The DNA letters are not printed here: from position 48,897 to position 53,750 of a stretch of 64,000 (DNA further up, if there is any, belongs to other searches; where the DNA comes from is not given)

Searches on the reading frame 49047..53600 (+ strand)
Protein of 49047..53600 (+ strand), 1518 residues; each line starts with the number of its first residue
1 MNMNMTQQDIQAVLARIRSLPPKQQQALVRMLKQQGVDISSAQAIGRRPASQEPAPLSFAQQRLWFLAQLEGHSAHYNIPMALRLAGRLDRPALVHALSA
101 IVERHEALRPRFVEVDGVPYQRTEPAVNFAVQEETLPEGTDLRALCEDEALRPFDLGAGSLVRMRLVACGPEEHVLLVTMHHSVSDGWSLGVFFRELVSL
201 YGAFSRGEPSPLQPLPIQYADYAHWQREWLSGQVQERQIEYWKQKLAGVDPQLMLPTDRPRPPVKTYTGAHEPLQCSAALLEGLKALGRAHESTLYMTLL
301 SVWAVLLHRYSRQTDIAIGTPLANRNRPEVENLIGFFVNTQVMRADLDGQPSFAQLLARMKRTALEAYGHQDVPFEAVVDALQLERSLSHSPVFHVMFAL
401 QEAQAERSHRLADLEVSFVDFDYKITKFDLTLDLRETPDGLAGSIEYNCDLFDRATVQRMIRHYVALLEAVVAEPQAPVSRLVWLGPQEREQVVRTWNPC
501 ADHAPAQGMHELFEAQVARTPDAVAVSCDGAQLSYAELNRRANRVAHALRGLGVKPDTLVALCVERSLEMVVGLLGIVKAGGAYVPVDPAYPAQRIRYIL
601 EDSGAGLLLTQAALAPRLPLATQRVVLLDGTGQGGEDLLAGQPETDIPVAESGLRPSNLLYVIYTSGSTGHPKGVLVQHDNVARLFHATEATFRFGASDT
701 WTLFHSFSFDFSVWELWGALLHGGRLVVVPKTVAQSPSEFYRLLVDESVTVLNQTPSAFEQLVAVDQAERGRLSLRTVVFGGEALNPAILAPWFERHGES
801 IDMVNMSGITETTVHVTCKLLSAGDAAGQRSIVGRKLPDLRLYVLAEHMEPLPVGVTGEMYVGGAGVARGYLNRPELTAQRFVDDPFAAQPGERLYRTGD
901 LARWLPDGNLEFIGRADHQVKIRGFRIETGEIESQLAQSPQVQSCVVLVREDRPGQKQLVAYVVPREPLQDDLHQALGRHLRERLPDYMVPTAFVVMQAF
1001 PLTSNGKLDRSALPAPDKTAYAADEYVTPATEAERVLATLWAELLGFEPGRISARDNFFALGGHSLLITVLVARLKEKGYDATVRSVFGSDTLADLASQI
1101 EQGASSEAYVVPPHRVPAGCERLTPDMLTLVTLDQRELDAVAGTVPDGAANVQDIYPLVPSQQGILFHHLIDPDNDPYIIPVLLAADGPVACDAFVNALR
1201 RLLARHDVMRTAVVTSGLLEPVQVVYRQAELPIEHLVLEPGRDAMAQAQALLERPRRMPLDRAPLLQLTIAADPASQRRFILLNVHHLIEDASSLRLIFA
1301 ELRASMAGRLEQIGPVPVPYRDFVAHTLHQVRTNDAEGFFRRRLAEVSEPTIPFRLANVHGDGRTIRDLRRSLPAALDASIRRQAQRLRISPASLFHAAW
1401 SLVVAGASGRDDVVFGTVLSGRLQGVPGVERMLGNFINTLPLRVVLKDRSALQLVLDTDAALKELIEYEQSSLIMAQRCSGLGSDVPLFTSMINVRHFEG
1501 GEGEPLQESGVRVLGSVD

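Call 17: search_protein_families(library=pfam, proteins=[window:49047-53600:+], max_evalue=0.00001)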
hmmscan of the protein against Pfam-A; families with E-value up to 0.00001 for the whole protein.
window:49047-53600:+ (1518 aa): 4 families
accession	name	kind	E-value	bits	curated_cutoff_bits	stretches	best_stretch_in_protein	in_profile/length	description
PF00668.25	Condensation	-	1.5e-161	538.6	30.6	2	52-493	2-455/456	Condensation domain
PF00501.34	AMP-binding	-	2.6e-94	316.6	29.9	1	513-872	1-384/384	AMP-binding enzyme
PF13193.12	AMP-binding_C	-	7.8e-14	52.8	24.5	1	931-1007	1-76/76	AMP-binding enzyme C-terminal domain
PF00550.31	PP-binding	-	2.2e-13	50.7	20.8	1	1036-1098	2-65/67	Phosphopantetheine attachment site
